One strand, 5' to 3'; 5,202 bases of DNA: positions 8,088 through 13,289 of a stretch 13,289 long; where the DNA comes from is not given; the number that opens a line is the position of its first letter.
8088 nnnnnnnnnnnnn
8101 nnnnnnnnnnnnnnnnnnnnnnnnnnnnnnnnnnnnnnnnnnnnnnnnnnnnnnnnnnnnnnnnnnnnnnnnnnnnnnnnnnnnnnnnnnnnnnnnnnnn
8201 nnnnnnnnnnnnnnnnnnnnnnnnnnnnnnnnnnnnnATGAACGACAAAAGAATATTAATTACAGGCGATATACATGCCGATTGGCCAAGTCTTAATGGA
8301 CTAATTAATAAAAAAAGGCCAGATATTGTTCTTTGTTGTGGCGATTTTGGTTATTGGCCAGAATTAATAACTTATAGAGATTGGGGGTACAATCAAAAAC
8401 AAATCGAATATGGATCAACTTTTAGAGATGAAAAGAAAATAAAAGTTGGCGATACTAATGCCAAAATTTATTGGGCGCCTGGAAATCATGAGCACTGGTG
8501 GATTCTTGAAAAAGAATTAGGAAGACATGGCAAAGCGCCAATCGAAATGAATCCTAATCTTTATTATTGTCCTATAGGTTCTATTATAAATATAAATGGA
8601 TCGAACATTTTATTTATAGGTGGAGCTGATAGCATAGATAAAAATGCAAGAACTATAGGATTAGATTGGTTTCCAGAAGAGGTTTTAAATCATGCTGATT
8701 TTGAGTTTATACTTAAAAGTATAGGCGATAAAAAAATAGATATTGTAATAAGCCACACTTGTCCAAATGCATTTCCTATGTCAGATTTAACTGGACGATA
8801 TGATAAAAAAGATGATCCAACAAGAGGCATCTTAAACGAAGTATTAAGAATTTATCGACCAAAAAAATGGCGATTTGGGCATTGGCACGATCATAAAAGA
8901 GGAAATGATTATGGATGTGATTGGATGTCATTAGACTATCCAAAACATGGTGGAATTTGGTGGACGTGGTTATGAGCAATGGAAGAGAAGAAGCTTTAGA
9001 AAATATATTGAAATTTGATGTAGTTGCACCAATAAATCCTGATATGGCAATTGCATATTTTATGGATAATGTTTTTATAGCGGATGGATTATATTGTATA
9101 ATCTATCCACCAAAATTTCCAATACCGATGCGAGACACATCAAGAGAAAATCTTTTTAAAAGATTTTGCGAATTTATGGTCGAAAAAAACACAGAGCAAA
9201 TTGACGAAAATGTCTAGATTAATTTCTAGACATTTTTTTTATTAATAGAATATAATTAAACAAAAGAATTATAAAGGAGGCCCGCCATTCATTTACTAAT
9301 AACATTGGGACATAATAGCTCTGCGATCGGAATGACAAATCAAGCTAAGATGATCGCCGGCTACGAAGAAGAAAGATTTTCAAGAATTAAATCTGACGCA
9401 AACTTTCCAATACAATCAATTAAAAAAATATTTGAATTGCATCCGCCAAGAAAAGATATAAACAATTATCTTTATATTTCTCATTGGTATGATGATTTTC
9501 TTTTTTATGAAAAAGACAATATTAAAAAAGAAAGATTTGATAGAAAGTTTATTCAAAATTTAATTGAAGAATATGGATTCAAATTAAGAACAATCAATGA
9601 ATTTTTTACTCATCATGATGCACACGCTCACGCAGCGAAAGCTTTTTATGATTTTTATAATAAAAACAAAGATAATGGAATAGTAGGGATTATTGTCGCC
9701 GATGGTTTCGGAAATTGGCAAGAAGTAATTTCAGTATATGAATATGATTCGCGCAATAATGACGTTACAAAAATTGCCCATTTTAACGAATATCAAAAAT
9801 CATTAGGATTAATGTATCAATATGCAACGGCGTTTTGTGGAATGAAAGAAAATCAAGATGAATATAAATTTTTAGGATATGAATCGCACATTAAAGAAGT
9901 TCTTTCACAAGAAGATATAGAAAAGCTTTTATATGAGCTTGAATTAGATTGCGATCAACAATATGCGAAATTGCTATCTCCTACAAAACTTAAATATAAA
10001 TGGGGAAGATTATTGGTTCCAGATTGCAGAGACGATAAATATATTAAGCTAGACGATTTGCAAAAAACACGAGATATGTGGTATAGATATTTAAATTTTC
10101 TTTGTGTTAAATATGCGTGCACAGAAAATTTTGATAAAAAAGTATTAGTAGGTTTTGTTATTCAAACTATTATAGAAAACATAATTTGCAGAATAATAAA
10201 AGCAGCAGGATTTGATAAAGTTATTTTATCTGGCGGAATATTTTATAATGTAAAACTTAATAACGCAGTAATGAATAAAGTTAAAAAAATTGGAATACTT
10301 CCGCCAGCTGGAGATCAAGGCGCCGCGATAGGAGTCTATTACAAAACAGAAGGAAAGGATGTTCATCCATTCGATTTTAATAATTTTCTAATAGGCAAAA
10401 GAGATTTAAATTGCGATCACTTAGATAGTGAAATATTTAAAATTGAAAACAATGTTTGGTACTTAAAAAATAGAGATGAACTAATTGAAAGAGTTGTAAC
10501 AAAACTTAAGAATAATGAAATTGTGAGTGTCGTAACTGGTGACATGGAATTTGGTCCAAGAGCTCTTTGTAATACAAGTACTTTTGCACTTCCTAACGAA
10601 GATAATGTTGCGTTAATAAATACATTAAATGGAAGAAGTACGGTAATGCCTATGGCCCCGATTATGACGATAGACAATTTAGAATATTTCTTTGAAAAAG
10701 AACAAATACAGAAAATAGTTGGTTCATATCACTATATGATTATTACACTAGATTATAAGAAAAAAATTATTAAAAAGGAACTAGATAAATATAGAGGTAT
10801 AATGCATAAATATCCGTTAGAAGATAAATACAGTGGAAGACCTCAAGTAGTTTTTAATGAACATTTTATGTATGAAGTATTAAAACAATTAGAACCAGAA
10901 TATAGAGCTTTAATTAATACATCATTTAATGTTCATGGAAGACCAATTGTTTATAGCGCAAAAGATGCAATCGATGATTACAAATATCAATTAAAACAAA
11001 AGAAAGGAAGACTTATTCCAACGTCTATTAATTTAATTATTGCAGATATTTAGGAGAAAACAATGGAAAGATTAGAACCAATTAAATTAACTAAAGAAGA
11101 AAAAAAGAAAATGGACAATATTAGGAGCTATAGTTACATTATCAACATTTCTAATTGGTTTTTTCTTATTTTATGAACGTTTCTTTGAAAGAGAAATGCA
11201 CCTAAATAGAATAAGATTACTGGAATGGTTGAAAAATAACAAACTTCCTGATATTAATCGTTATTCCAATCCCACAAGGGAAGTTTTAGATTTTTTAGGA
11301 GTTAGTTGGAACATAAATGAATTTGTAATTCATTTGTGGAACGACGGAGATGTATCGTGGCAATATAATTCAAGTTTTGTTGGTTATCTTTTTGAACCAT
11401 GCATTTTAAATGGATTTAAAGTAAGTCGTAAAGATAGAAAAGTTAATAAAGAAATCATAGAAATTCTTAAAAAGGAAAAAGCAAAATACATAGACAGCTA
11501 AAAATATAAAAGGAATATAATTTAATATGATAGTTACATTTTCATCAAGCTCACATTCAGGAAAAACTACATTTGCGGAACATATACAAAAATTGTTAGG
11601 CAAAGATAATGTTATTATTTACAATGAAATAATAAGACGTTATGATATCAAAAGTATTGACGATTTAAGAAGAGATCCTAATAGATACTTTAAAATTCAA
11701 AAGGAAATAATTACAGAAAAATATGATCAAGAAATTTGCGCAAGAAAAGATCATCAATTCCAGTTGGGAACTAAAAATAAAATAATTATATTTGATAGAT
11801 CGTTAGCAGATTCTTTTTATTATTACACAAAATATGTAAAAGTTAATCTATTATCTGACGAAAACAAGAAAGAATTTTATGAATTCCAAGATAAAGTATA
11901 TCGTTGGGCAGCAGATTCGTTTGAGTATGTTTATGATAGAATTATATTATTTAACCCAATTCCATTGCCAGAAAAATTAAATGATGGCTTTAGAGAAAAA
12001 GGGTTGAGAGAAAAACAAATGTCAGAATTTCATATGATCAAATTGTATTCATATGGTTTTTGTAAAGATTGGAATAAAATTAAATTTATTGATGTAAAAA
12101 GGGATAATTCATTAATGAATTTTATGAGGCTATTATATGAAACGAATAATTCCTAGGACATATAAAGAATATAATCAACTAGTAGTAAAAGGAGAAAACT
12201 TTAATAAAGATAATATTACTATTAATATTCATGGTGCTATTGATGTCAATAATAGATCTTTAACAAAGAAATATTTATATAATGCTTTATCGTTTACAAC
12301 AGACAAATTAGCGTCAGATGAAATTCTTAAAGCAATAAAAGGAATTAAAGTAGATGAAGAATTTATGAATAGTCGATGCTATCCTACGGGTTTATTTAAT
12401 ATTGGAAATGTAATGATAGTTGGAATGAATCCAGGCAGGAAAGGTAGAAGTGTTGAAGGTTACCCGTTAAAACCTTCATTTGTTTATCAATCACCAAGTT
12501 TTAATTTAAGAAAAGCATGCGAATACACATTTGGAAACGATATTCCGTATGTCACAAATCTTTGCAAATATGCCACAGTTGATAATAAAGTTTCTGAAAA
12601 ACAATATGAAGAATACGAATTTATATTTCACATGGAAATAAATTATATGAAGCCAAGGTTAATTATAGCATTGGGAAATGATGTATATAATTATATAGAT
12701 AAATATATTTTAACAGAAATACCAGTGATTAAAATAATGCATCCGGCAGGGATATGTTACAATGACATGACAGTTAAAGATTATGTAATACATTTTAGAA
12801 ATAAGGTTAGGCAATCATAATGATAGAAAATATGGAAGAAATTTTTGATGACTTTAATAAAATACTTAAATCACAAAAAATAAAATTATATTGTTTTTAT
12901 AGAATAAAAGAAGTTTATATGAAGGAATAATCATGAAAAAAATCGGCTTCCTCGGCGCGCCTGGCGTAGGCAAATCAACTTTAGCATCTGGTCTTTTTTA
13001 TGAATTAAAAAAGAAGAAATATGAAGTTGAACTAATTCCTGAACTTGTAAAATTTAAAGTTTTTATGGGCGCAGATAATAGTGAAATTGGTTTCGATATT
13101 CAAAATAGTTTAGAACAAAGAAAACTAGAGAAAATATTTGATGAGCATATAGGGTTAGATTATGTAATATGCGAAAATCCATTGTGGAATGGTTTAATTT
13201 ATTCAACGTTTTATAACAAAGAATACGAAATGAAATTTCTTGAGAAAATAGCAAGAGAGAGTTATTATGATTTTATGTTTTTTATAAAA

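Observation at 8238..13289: Possible nucleotide/DNA-modification module: metallophosphoesterase, carbamoyltransferase, two P-loop kinases, UDG-like protein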

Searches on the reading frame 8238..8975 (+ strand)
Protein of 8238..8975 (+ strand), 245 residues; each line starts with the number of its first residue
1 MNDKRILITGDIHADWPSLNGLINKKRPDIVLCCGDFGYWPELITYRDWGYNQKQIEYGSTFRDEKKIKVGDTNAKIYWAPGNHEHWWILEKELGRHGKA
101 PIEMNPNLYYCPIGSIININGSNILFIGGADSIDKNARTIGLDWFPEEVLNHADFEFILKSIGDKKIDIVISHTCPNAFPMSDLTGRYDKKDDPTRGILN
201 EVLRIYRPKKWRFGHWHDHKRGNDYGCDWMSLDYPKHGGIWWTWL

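Call 7: search_protein_families(library=pfam, proteins=[window:8238-8975:+], max_evalue=0.1)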
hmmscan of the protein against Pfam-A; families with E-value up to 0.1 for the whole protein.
window:8238-8975:+ (245 aa): 1 family
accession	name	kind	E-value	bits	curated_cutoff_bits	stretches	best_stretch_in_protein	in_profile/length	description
PF00149.33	Metallophos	-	1.6e-14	55.3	21.5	1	5-218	2-190/191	Calcineurin-like phosphoesterase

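Call 9: search_protein_families(library=phrogs, proteins=[window:8238-8975:+], max_evalue=0.01)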
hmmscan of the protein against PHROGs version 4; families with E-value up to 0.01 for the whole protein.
window:8238-8975:+ (245 aa): 1 family
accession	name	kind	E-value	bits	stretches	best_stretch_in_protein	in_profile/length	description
phrog_1649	-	other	1.1e-30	107.4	1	1-221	33-256/308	metallo-phosphoesterase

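Call 21: search_protein_families(library=ncbifam, proteins=[window:8238-8975:+], max_evalue=0.01)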
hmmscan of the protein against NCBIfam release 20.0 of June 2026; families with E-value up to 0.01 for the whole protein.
window:8238-8975:+ (245 aa): 0 families

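Call 67: search_solved_structures(query=window:8238-8975:+, max_evalue=0.01)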
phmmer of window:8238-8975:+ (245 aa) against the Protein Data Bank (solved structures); distinct sequences matched with E-value up to 0.01: 5.
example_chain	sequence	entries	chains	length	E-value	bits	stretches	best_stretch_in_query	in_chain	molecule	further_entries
4peh_A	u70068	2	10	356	0.0031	20.1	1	107-221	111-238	RNA lariat debranching enzyme, putative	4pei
5uki_A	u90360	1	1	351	0.0033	20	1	107-221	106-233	RNA lariat debranching enzyme, putative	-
5k71_A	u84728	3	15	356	0.0034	20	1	107-221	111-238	RNA lariat debranching enzyme, putative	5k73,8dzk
4pef_A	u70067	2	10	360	0.0034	19.9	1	107-221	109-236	RNA lariat debranching enzyme, putative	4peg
5k77_A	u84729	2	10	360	0.0045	19.5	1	107-221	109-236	RNA lariat debranching enzyme, putative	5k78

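Call 106: search_dna_similar(query=window:8238-8975:+, collection=phages, mode=protein, max_evalue=0.00001, max_rows=15)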
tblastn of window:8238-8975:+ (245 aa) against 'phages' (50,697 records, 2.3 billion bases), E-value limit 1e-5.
Records with a match: 148; places in all: 148; records where one place covers at least 80% of the query: 123.
Best place of each record, by identity: <60% 148.
By first word of the organism name: Streptomyces 108; Mycobacterium 24; Rhizobium 11; Nitratidesulfovibrio 1; Desulfovibrio 1; Rhodococcus 1; Ochrobactrum 1; Rhodobacter 1.
By host as written in the record: Streptomyces griseus ATCC 10137 45; Streptomyces lividans JI 1326 29; Mycobacterium smegmatis mc2 155 17; Streptomyces sanglieri UNT16F27A 9; Streptomyces mirabilis NRRL B-2400 6; Streptomyces viridochromogenes DSM40736 6; Mycobacterium smegmatis mc#155 5; Streptomyces griseofuscus ATCC 23916 4; and 20 more.
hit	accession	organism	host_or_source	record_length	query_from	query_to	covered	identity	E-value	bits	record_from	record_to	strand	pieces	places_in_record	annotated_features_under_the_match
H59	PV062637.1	Nitratidesulfovibrio phage SRB7757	Nitratidesulfovibrio vulgaris ATCC7757 ...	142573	5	241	97%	29.7%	5e-17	86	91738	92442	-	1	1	record has no annotation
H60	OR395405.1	Desulfovibrio phage 7757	Desulfovibrio vulgaris ATCC 7757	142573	5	241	97%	29.7%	5e-17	86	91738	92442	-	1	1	record has no annotation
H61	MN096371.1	Streptomyces phage Braelyn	Streptomyces griseus ATCC 10137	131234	5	234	94%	26.9%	4e-13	74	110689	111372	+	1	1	209: phosphoesterase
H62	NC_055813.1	Streptomyces phage Braelyn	Streptomyces griseus ATCC 10137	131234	5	234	94%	26.9%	4e-13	74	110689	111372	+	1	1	209: metallo-phosphoesterase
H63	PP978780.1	Streptomyces phage WhereRU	Streptomyces lividans JI 1326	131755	5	234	94%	26.9%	4e-13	74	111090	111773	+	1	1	219: metallophosphoesterase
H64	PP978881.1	Streptomyces phage Navo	Streptomyces lividans JI 1326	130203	5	234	94%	26.5%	9e-13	73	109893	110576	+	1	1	214: phosphoesterase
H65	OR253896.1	Streptomyces phage Persimmon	Streptomyces lividans JI 1326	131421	5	234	94%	26.5%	9e-13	73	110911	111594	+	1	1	223: phosphoesterase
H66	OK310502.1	Streptomyces phage Bartholomune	Streptomyces lividans JI 1326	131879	5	234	94%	26.5%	9e-13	73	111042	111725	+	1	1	220: phosphoesterase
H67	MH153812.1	Rhodococcus phage Grayson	Rhodococcus erythropolis RIA 643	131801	1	231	94%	26.3%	8e-6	52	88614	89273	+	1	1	166: hypothetical protein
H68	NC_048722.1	Streptomyces phage Wofford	Streptomyces griseus ATCC 10137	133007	5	217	87%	28.5%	3e-11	69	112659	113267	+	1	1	232: metallo-phosphoesterase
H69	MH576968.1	Streptomyces phage Wofford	Streptomyces griseus ATCC 10137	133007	5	217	87%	28.5%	3e-11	69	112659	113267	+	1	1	232: phosphoesterase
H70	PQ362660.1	Streptomyces phage Elmer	Streptomyces lividans JI 1326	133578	5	217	87%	28.5%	3e-11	69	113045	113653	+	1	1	240: metallophosphatase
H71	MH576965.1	Streptomyces phage StarPlatinum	Streptomyces griseus ATCC 10137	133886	5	217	87%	28.1%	5e-11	68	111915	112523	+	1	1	239: phosphoesterase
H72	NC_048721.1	Streptomyces phage StarPlatinum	Streptomyces griseus ATCC 10137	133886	5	217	87%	28.1%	5e-11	68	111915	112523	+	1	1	239: metallo-phosphoesterase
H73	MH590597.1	Streptomyces phage LukeCage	Streptomyces griseus ATCC 10137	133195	5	217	87%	28.1%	8e-11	67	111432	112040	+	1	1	235: phosphoesterase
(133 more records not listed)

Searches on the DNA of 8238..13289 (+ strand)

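Call 10: search_dna_similar(query=window:8238-13289:+, collection=phages, mode=distant, max_rows=20)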
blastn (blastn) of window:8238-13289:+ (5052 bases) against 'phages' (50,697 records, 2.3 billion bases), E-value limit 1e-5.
Records with a match: 8; places in all: 8; records where one place covers at least 80% of the query: 0.
Best place of each record, by identity: 60-80% 8.
By first word of the organism name: Bacteroides 5; Acinetobacter 3.
By host as written in the record: - 2; Bacteroides fragilis DA486 2; Bacteroides fragilis DA503 2; Acinetobacter calcoaceticus ATCC23055 1; Bacteroides fragilis DA494 1.
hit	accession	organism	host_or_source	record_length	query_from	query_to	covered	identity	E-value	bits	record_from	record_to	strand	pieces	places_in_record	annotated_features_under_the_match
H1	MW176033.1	Acinetobacter phage Effie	Acinetobacter calcoaceticus ATCC23055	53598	2306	2516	4%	68.4%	1e-8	71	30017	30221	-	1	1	390: hypothetical protein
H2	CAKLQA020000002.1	Acinetobacter phage MD-2021a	not known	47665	2306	2444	3%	70.7%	5e-7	65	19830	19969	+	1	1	Predicted carbamoyl transferase, NodU family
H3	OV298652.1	Acinetobacter phage MD-2021a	not known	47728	2306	2444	3%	70.7%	5e-7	65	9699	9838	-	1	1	Predicted carbamoyl transferase, NodU family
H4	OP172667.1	Bacteroides phage BF486P2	Bacteroides fragilis DA486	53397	1554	1667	2%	76.3%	5e-13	85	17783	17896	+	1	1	hypothetical protein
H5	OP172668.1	Bacteroides phage BF486P3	Bacteroides fragilis DA486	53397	1554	1667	2%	76.3%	5e-13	85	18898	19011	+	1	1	hypothetical protein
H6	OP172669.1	Bacteroides phage BF494P1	Bacteroides fragilis DA494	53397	1554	1667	2%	76.3%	5e-13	85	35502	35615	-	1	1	hypothetical protein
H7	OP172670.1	Bacteroides phage BF503P1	Bacteroides fragilis DA503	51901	1575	1666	2%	78.3%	7e-11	77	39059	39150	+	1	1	hypothetical protein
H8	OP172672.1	Bacteroides phage BF503P4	Bacteroides fragilis DA503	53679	1575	1666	2%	78.3%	7e-11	77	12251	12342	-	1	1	hypothetical protein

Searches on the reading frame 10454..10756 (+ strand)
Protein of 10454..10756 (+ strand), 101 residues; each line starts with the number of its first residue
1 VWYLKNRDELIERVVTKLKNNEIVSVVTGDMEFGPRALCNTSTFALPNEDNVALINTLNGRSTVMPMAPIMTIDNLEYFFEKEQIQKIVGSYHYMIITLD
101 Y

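Call 46: search_solved_structures(query=window:10454-10756:+, show_alignments=5, max_evalue=0.01)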
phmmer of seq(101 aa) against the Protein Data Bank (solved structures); distinct sequences matched with E-value up to 0.01: 6.
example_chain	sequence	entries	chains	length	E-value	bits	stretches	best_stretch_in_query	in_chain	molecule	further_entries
9s2t_A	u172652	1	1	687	0.0001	25.7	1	6-94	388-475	Decarbamoylnovobiocin carbamoyltransferase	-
7xb6_A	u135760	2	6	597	0.00067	23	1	2-83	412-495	Carbamoyltransferase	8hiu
7vzu_A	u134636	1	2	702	0.0062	19.9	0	8-81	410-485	GdmN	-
7vyj_A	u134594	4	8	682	0.0072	19.7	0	8-81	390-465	GdmN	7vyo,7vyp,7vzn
7vzq_A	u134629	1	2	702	0.0075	19.7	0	8-81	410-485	GdmN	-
7vx0_A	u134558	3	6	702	0.0075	19.7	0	8-81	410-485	GdmN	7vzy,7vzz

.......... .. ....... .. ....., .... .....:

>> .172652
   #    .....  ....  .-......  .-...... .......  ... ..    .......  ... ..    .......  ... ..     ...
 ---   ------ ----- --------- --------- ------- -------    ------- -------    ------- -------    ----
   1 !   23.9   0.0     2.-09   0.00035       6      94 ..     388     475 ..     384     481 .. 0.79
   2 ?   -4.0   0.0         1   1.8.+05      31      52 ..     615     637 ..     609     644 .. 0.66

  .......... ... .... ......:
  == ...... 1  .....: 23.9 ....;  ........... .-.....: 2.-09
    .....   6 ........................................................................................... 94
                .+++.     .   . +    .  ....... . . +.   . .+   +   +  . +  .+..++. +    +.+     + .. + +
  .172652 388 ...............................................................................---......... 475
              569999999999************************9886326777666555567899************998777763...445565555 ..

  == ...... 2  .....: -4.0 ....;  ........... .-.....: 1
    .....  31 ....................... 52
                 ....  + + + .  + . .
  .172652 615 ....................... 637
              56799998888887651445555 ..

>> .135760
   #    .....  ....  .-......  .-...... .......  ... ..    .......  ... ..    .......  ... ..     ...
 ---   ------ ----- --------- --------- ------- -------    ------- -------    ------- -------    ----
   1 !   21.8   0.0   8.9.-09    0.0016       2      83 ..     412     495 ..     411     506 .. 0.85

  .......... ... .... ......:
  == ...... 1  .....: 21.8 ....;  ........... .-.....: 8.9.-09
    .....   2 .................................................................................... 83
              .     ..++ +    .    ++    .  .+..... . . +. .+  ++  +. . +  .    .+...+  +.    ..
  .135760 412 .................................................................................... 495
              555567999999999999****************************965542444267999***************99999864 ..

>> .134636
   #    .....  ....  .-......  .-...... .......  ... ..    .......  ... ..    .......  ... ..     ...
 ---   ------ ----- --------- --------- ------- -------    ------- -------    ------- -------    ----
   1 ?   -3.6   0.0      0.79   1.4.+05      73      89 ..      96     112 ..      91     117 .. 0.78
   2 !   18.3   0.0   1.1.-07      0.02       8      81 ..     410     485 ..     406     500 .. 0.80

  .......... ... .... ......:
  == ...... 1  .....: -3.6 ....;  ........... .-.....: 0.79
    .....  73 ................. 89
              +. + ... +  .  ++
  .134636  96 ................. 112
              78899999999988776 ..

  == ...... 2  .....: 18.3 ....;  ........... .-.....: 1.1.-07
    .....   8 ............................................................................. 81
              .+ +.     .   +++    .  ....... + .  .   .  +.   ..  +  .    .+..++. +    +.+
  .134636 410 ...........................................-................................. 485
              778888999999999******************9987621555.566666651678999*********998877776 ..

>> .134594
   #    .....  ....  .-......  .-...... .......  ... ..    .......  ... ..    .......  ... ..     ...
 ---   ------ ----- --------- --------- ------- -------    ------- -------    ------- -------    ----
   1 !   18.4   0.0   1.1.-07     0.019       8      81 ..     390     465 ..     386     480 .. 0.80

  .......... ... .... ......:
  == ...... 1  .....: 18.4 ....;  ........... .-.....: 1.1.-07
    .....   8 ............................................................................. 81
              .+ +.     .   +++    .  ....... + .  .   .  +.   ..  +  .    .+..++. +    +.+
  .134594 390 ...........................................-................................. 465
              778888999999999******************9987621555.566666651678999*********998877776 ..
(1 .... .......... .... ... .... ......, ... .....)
